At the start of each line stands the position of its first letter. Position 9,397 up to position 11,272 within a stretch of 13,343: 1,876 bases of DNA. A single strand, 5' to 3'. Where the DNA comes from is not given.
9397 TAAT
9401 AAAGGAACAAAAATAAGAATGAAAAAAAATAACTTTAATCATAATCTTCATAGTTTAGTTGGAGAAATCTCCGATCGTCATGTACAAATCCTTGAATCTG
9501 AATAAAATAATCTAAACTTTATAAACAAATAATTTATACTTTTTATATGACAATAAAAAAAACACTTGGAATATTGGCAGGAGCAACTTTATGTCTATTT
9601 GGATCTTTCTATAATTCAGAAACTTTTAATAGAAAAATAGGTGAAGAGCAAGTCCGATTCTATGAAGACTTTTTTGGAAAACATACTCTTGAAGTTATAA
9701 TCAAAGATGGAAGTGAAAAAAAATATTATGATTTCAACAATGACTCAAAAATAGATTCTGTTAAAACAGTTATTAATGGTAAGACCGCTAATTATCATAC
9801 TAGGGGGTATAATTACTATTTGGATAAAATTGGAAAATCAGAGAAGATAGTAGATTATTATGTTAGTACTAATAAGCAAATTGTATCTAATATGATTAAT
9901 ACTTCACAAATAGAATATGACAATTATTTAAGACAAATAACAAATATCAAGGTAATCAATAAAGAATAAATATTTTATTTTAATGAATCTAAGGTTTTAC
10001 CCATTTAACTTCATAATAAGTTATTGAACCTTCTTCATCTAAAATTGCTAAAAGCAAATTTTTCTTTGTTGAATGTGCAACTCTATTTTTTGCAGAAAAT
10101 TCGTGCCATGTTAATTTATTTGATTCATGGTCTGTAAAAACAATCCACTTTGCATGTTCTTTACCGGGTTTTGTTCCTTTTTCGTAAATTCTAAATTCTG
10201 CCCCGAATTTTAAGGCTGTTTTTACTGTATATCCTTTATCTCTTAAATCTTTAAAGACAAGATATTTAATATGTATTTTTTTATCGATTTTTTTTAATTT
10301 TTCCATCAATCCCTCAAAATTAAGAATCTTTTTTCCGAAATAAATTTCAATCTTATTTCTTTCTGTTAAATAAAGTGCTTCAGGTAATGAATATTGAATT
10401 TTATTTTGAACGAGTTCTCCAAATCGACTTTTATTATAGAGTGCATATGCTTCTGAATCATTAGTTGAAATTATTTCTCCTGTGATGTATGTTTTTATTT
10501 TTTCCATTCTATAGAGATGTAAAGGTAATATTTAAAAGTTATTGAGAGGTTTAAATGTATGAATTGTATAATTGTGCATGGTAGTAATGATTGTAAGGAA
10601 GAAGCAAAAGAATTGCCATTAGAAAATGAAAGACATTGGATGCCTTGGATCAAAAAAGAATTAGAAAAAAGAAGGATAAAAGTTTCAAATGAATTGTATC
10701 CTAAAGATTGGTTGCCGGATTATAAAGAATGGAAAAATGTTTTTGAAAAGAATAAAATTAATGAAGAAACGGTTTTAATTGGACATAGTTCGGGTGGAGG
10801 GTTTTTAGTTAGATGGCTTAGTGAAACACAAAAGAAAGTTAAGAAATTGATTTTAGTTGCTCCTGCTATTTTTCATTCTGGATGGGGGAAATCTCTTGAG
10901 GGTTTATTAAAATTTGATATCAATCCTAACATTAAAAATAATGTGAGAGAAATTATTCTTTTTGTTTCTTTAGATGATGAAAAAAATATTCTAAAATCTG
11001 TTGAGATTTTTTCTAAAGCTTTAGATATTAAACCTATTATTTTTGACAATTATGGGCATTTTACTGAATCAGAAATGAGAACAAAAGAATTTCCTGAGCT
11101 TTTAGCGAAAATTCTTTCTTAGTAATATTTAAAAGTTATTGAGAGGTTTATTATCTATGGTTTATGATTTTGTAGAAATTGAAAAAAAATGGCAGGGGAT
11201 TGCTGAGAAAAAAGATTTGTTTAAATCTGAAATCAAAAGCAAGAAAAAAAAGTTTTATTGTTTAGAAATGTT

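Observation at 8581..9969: Tandem surface-protein genes built on one shared promoter + signal-peptide cassette with variable bodies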

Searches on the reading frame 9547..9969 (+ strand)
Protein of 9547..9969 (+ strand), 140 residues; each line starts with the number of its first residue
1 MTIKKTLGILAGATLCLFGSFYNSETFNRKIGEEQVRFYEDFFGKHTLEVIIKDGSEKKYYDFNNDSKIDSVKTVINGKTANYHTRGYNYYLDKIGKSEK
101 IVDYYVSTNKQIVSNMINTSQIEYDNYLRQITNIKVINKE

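Call 6: search_protein_families(library=pfam, proteins=[window:9547-9969:+], max_evalue=1)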
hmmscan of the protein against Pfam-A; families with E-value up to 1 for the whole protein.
window:9547-9969:+ (140 aa): 2 families
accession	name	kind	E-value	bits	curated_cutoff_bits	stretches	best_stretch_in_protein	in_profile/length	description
PF12971.12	NAGLU_N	-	0.0055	16.9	28.3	1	45-97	17-64/82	Alpha-N-acetylglucosaminidase (NAGLU) N-terminal domain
PF09634.15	DUF2025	-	0.059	13.7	25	1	26-58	20-52/105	Protein of unknown function (DUF2025)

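Call 56: find_encoding_contigs(protein=window:9547-9969:+, flank=3000, max_places=10)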
Protein window:9547-9969:+ (140 aa): 24 contigs read that carry it; 6 places shown.
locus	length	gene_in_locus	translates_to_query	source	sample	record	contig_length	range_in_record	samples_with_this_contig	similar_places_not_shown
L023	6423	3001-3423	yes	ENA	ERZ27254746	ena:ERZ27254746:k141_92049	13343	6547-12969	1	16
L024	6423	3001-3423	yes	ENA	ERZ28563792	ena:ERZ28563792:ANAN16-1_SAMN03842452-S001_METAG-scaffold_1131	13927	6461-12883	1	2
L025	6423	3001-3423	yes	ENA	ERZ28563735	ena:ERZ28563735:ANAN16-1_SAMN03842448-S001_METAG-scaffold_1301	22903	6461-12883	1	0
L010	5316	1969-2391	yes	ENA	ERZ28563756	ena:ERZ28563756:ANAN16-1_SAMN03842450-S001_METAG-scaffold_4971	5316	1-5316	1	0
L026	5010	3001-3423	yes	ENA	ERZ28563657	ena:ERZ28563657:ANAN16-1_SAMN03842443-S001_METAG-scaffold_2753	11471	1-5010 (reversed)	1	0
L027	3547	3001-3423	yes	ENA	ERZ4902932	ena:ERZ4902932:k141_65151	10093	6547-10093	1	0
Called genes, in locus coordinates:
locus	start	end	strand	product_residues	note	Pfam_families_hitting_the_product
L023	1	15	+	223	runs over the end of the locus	-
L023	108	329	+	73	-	-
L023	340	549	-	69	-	PF00833:Ribosomal_S17e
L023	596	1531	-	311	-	-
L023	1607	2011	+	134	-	-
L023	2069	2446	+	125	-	-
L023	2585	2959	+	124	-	-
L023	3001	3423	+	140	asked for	-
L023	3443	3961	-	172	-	PF02778:tRNA_int_endo_N, PF01974:tRNA_int_endo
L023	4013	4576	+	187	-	PF06821:Ser_hydrolase, PF12146:Hydrolase_4 (weak), PF00561:Abhydrolase_1 (weak)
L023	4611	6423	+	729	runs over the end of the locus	?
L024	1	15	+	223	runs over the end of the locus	-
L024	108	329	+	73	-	-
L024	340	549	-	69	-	PF00833:Ribosomal_S17e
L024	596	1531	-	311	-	-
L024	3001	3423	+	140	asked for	-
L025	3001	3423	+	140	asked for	-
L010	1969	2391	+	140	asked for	-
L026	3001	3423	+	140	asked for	-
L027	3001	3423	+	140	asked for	-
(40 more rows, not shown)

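Call 59: search_protein_families(library=ncbifam, proteins=[window:9547-9969:+], max_evalue=1)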
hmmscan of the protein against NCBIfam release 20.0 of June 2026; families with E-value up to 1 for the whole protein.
window:9547-9969:+ (140 aa): 0 families

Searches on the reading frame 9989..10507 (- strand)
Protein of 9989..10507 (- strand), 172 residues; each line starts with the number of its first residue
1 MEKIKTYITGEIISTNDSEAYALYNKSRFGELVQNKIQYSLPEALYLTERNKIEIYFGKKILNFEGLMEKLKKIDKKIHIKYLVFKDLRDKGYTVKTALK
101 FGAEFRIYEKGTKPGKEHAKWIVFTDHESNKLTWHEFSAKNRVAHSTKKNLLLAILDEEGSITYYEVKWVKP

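Call 6: search_protein_families(library=pfam, proteins=[window:9989-10507:-], max_evalue=1)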
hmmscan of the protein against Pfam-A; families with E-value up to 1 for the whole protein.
window:9989-10507:- (172 aa): 4 families
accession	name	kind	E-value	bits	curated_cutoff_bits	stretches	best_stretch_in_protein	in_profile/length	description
PF01974.23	tRNA_int_endo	-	5.4e-28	97.3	27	1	80-164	3-85/85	tRNA intron endonuclease, catalytic C-terminal domain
PF02778.19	tRNA_int_endo_N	-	7.5e-12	45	21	1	11-68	9-67/67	tRNA intron endonuclease, N-terminal domain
PF09631.16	Sen15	-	0.00085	20.1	22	1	106-167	25-91/101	Sen15 protein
PF12928.12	tRNA_int_end_N2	-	0.0094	16.5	24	1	30-56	41-68/69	tRNA-splicing endonuclease subunit sen54 N-term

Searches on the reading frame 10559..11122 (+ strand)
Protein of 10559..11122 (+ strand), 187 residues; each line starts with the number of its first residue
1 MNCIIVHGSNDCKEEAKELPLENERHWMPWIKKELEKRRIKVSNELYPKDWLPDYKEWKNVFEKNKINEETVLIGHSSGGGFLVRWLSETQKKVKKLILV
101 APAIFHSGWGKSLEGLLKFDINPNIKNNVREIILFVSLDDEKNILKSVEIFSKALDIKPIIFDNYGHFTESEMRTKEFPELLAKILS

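Call 6: search_protein_families(library=pfam, proteins=[window:10559-11122:+], max_evalue=1)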
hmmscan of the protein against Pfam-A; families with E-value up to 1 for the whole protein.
window:10559-11122:+ (187 aa): 7 families
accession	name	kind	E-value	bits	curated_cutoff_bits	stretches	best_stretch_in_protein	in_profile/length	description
PF06821.19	Ser_hydrolase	-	2.3e-12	47.6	22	1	23-171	11-157/172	Serine hydrolase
PF12146.15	Hydrolase_4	-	3.5e-07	30.2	27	1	50-105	57-112/239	Serine aminopeptidase, S33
PF00561.26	Abhydrolase_1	-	5.6e-06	26.6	25.8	1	63-102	63-102/245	alpha/beta hydrolase fold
PF12048.14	DUF3530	-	0.0015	18.3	29.8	1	69-103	195-230/310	Protein of unknown function (DUF3530)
PF12697.13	Abhydrolase_6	-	0.073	14.2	26.3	1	68-111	65-102/217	Alpha/beta hydrolase family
PF10230.15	LIDHydrolase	-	0.11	12.6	27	1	63-106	77-122/262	Lipid-droplet associated hydrolase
PF05728.18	UPF0227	-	0.12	12.7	21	1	63-106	54-93/187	Uncharacterised protein family (UPF0227)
